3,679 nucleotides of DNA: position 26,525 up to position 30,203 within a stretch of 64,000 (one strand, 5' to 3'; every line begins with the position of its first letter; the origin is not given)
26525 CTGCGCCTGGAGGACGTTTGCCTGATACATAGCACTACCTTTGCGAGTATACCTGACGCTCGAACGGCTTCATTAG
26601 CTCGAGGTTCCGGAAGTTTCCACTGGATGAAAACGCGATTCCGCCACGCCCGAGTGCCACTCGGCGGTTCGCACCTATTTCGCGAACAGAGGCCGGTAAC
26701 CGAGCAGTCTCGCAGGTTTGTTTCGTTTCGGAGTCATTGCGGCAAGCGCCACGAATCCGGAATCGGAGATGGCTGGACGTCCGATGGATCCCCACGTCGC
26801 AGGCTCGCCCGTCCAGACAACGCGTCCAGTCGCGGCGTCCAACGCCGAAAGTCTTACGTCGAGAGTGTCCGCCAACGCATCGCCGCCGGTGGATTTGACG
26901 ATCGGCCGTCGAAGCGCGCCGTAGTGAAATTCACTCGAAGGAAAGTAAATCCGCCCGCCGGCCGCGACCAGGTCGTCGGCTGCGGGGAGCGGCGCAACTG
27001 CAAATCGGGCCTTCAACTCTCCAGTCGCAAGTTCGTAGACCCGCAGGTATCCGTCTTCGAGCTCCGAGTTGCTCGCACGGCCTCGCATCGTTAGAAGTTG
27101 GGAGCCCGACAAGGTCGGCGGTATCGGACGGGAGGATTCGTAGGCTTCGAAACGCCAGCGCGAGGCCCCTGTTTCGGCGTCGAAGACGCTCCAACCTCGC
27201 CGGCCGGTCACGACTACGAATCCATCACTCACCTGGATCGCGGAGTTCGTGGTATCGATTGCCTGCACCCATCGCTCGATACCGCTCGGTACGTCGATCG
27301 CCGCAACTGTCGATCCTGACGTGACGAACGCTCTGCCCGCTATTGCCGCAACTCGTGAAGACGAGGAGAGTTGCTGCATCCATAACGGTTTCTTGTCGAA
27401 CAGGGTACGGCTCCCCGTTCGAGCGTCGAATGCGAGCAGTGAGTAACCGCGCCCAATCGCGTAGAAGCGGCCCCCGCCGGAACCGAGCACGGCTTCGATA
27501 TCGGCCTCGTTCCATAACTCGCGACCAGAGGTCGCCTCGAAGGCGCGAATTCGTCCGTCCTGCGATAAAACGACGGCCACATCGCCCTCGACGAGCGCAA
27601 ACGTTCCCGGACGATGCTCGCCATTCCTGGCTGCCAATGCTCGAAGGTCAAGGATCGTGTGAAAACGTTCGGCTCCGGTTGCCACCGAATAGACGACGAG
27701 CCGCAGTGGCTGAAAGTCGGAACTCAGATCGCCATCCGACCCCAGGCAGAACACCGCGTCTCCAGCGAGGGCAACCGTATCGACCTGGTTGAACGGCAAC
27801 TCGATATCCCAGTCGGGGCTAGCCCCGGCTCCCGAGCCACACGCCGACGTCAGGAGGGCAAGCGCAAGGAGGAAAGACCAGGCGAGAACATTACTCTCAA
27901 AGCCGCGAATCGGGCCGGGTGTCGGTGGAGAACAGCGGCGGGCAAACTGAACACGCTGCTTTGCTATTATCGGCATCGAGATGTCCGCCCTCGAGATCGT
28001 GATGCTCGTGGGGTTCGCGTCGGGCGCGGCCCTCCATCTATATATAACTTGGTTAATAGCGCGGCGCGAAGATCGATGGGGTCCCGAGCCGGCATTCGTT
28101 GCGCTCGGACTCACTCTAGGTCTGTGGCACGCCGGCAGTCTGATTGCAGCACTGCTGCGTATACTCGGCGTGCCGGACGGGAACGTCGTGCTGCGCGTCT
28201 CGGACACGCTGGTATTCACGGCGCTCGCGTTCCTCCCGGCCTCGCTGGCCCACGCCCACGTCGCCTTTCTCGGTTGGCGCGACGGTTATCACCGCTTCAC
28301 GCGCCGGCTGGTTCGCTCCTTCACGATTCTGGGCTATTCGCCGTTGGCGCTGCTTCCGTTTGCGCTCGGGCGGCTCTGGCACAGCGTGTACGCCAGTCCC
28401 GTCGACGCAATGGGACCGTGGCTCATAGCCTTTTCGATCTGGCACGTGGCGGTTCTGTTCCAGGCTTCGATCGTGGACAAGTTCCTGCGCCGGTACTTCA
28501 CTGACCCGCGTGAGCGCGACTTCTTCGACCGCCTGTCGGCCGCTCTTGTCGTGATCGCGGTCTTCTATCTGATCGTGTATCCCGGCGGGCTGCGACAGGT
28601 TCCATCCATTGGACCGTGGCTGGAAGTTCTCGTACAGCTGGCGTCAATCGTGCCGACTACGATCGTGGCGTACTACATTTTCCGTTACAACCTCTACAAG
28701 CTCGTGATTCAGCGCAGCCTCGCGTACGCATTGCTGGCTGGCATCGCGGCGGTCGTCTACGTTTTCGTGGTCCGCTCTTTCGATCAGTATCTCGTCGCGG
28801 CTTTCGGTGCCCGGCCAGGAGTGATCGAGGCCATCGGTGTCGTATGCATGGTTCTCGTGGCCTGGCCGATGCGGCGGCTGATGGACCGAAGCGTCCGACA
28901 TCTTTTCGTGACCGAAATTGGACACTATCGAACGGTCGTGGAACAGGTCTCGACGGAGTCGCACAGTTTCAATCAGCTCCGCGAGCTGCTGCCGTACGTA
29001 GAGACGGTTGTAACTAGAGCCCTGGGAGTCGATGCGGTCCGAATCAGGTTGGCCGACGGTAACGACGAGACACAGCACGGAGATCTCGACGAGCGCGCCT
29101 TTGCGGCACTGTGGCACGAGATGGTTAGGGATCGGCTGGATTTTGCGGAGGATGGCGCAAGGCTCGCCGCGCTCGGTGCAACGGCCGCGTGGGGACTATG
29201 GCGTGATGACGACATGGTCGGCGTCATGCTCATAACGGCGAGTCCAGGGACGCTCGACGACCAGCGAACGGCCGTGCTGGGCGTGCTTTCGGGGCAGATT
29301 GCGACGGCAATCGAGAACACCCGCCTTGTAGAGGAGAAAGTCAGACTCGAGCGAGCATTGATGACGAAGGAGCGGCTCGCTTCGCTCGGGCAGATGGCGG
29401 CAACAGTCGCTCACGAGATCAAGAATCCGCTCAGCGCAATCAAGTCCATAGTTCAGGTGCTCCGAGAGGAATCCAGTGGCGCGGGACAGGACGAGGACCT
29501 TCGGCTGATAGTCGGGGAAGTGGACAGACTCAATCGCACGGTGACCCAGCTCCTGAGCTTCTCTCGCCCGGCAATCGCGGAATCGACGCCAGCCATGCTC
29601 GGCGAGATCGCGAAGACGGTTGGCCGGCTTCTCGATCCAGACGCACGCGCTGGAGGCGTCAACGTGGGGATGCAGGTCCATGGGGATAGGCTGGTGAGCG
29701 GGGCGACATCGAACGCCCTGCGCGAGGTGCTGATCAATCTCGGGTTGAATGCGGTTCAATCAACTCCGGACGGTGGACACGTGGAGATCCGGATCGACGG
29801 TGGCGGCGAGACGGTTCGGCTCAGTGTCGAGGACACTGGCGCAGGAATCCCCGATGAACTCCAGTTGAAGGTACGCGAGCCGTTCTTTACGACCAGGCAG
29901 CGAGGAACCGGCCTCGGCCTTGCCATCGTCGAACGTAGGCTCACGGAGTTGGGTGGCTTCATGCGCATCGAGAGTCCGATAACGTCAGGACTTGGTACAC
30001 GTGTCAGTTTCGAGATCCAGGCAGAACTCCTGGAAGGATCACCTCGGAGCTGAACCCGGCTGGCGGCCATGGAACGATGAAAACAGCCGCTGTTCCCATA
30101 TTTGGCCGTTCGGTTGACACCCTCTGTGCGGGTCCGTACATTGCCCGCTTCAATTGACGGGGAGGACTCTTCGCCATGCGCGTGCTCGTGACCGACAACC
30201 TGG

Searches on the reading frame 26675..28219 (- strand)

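Call 55: search_protein_families(library=pfam, proteins=[window:26675-28219:-])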
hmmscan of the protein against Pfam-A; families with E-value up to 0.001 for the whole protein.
window:26675-28219:- (514 aa): 2 families
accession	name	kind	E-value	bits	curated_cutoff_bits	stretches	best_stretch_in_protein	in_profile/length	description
PF13360.13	PQQ_2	-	2.9e-18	66.8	27.6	2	278-404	15-142/233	Outer membrane protein assembly factor BamB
PF01011.28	PQQ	-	7.2e-08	32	26.7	0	194-238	529-574/595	Glucose/ethanol/alcohol dehydrogenase, beta-propeller domain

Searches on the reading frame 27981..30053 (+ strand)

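Call 55: search_protein_families(library=pfam, proteins=[window:27981-30053:+])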
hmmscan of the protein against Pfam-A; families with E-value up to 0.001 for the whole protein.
window:27981-30053:+ (690 aa): 3 families
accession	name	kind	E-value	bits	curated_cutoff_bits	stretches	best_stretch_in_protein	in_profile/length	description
PF02518.31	HATPase_c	-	1.9e-21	77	26.4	1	577-681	3-109/111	Histidine kinase-, DNA gyrase B-, and HSP90-like ATPase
PF00512.31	HisKA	-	4.2e-14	52.8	26.9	1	469-529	2-62/66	His Kinase A (phospho-acceptor) domain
PF13581.12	HATPase_c_2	-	1.9e-05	25.1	27.4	1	578-652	34-107/127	Histidine kinase-like ATPase domain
